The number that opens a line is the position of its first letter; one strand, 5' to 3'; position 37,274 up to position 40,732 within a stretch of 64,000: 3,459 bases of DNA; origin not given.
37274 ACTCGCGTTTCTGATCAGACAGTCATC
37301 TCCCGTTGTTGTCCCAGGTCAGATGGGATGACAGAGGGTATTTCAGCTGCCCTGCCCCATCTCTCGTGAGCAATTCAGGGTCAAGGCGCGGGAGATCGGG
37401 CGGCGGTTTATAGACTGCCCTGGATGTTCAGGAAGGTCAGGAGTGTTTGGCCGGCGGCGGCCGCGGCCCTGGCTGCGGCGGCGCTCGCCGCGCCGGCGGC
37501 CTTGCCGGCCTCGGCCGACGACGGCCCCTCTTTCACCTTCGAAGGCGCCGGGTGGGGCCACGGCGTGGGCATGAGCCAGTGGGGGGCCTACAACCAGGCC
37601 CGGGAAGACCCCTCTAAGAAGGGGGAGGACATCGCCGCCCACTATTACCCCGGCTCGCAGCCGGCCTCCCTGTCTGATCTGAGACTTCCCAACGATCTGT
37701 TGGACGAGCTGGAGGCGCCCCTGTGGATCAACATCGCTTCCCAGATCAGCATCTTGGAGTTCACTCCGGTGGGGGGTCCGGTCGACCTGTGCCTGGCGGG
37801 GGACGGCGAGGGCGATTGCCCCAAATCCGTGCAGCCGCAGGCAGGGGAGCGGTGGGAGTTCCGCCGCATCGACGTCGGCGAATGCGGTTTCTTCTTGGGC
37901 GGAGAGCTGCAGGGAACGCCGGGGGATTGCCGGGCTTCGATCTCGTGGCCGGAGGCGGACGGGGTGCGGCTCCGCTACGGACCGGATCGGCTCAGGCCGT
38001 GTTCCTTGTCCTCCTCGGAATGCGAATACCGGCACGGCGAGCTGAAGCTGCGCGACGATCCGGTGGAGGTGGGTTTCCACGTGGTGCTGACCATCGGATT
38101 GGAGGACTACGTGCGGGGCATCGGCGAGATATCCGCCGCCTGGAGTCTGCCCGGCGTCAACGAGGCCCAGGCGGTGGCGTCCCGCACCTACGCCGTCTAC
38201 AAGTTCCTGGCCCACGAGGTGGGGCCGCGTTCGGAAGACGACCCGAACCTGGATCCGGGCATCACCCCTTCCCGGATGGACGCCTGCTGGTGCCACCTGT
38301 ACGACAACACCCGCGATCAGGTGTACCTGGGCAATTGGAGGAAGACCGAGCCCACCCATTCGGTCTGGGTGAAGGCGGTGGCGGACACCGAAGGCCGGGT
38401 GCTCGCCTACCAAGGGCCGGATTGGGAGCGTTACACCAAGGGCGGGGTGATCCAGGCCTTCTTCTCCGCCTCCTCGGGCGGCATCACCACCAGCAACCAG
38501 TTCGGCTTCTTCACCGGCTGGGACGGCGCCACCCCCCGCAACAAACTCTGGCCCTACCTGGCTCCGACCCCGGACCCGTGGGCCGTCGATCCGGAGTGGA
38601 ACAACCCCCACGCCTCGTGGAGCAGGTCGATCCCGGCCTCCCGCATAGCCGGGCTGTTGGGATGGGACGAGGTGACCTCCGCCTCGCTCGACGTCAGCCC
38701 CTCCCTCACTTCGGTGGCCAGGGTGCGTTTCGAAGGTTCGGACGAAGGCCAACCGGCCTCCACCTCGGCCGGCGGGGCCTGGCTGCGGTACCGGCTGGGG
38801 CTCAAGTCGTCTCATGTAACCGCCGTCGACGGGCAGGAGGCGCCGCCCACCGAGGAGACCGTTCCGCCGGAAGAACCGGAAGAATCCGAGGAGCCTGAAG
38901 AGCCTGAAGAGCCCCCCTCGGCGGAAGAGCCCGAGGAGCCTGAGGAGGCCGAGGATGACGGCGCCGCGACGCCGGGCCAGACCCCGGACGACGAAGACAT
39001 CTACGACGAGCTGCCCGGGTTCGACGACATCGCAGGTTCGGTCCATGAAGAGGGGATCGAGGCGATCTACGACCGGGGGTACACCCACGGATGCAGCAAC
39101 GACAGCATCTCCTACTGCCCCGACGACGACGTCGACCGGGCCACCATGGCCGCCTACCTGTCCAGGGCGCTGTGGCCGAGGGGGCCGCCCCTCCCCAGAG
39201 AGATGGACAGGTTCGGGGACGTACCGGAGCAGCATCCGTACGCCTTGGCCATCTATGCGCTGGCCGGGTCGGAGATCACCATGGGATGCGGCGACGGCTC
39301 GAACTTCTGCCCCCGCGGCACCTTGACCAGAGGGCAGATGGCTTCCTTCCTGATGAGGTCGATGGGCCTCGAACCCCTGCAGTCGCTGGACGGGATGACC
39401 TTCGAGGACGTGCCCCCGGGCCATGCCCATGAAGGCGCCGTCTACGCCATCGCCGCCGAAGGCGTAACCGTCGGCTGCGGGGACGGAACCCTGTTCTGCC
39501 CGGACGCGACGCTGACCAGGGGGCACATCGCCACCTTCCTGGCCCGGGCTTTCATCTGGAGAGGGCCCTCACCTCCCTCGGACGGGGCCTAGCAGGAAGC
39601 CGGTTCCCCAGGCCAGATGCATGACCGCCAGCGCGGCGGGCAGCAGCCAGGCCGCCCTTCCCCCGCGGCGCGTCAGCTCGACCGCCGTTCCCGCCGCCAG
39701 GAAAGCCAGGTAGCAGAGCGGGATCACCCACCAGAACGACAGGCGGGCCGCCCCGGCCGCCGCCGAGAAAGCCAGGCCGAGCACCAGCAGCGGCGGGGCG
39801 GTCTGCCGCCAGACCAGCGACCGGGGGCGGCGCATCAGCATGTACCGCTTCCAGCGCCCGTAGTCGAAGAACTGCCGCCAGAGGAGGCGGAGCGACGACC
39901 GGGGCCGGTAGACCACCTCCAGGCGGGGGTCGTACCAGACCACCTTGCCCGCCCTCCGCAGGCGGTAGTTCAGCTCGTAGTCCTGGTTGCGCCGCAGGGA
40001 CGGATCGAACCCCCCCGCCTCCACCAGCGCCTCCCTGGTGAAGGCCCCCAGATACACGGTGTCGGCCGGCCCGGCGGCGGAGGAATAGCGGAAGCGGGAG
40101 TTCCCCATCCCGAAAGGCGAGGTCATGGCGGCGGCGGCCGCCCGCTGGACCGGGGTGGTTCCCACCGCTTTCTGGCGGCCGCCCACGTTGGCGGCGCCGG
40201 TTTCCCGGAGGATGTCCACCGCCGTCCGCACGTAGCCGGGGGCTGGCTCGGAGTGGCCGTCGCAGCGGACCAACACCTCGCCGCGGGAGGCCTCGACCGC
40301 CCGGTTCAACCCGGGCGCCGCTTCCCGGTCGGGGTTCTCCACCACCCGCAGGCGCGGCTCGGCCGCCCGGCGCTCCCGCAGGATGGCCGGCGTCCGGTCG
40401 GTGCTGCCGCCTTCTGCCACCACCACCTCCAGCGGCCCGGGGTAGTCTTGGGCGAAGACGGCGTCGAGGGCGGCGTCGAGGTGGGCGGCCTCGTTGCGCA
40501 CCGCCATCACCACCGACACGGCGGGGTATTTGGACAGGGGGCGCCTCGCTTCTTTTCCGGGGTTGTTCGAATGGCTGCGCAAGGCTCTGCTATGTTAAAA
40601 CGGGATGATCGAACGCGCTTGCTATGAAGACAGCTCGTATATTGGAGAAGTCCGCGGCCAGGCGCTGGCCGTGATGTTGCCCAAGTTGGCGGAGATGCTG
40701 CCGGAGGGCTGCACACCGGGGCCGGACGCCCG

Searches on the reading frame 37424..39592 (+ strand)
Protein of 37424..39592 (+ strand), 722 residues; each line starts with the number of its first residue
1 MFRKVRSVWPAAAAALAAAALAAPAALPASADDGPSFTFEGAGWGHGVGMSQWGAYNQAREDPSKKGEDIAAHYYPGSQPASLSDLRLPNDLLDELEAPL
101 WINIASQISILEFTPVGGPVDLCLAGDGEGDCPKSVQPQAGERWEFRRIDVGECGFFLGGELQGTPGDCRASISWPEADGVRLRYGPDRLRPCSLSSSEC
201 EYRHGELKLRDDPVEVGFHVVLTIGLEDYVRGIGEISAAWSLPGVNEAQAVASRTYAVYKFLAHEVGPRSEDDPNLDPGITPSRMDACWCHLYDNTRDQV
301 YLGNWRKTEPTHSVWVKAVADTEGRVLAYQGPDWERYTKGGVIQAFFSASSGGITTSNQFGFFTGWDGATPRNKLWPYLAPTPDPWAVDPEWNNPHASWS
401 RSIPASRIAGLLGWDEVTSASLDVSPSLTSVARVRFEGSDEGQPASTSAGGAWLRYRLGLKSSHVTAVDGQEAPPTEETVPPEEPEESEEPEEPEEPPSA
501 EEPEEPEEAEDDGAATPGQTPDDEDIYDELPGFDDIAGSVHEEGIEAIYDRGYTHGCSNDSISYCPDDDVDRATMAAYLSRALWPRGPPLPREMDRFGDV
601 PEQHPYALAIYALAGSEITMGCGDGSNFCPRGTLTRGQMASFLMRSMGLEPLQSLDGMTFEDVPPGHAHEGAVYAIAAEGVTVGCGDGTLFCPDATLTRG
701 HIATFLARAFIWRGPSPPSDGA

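Call 16: search_protein_families(library=pfam, proteins=[window:37424-39592:+], max_evalue=0.001)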
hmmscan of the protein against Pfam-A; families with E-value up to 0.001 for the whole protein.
window:37424-39592:+ (722 aa): 2 families
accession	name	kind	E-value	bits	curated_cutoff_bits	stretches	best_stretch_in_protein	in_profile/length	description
PF00395.25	SLH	-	8.8e-13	48.4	20.8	1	596-640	1-44/44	S-layer homology domain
PF08486.15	SpoIID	-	2.7e-10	41.2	23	1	218-329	5-97/97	Stage II sporulation protein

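Call 50: search_protein_families(library=ncbifam, proteins=[window:37424-39592:+], max_evalue=0.01)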
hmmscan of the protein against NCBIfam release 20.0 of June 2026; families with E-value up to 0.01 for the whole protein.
window:37424-39592:+ (722 aa): 3 families
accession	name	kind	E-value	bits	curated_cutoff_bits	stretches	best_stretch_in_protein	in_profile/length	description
TIGR02669.1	SpoIID_LytB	domain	1.8e-29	103.5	83.3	2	220-393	2-132/270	SpoIID/LytB domain-containing protein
TIGR02870.1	spore_II_D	equivalog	6.1e-18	65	234.75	2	37-79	294-334/338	stage II sporulation protein D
NF033190.2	inl_like_NEAT_1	exception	3.8e-10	38.7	1275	1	525-709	574-751/754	NEAT domain-containing leucine-rich repeat protein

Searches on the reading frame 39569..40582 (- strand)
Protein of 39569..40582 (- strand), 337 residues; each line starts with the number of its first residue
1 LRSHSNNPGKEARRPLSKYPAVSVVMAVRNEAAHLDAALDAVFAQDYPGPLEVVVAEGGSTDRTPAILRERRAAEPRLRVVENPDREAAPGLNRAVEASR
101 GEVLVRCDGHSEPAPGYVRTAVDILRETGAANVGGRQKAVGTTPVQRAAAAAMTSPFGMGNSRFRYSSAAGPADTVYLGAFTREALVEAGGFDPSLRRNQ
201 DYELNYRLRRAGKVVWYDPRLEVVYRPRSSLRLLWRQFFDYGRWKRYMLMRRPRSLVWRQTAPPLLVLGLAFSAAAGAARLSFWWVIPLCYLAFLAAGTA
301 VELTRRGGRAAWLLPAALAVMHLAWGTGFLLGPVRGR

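Call 16: search_protein_families(library=pfam, proteins=[window:39569-40582:-], max_evalue=0.001)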
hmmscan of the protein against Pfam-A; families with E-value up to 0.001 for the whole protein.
window:39569-40582:- (337 aa): 2 families
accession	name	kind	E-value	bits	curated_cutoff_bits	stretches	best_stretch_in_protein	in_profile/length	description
PF00535.33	Glycos_transf_2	-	2e-21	77.1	23.3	1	23-150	1-128/168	Glycosyl transferase family 2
PF13641.12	Glyco_tranf_2_3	-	5.2e-11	43.4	27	1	20-237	1-223/230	Glycosyltransferase like family 2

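Call 19: search_protein_families(library=pfam, proteins=[window:39569-40582:-], max_evalue=1)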
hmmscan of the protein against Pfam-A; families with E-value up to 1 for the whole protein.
window:39569-40582:- (337 aa): 4 families
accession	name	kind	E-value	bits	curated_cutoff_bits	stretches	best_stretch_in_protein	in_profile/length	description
PF00535.33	Glycos_transf_2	-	2e-21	77.1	23.3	1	23-150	1-128/168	Glycosyl transferase family 2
PF13641.12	Glyco_tranf_2_3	-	5.2e-11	43.4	27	1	20-237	1-223/230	Glycosyltransferase like family 2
PF13632.12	Glyco_trans_2_3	-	0.0056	16.9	27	1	180-295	78-195/198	Glycosyl transferase family group 2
PF10111.15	Glyco_tranf_2_2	-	0.019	14.9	27.3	0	182-228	171-218/276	Glycosyltransferase like family 2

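Call 50: search_protein_families(library=ncbifam, proteins=[window:39569-40582:-], max_evalue=0.01)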
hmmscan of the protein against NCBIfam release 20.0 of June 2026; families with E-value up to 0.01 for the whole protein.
window:39569-40582:- (337 aa): 18 families
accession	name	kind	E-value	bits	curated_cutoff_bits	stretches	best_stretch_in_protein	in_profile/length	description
TIGR03965.1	mycofact_glyco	equivalog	2.2e-28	99.4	280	1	16-321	70-373/467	mycofactocin biosynthesis glycosyltransferase MftF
NF041875.1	EPS_EpsD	equivalog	3.3e-25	89.2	370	1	22-246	1-228/325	exopolysaccharide biosynthesis glycosyltransferase EpsD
TIGR03937.1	PgaC_IcaA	equivalog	8.1e-17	61.3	422.3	1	10-271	35-295/407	poly-beta-1,6-N-acetyl-D-glucosamine synthase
TIGR03469.1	HpnB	hypoth_equivalog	1.8e-11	43.7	379.25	1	16-85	40-112/386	hopene-associated glycosyltransferase HpnB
TIGR04283.1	glyco_like_mftF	equivalog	3.5e-10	39.8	182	1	22-223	1-184/221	TIGR04283 family arsenosugar biosynthesis glycosyltransferase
TIGR03472.1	HpnI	equivalog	4.8e-09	35.5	310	1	13-323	34-344/373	bacteriohopanetetrol glucosamine biosynthesis glycosyltransferase HpnI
NF007482.0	PRK10073.1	equivalog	2.1e-07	30.3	423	1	18-121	4-106/334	glycosyltransferase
NF053739.1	GlytfEpsEBac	equivalog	8.2e-07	28.3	450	1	20-126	1-108/265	glycosyltransferase EpsE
NF041394.1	GtaseAglG_Halo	equivalog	9.3e-07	28.4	440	1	22-251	3-244/304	glucosyl-dolichyl phosphate glucuronosyltransferase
TIGR04242.1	nodulat_NodC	equivalog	1e-06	28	550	1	10-131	38-162/395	chitooligosaccharide synthase NodC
NF038302.1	EPS_HpsE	equivalog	7e-06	25.2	300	1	22-131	3-117/307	hormogonium polysaccharide biosynthesis glycosyltransferase HpsE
NF045692.1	OglycostaseCruG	equivalog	3e-05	23.2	600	1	17-83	38-103/386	2'-O-glycosyltransferase CruG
NF047683.1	TeichurnBiosyTuaG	equivalog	3.4e-05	23.6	400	1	18-110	4-96/252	teichuronic acid biosynthesis protein TuaG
NF038299.1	EPS_HpsN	equivalog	6.3e-05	22.1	425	0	20-128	1-109/317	hormogonium polysaccharide biosynthesis glycosyltransferase HpsN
TIGR03111.1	glyc2_xrt_Gpos1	hypoth_equivalog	7.4e-05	21.7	363.95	1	13-109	42-140/439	TIGR03111 family XrtG-associated glycosyltransferase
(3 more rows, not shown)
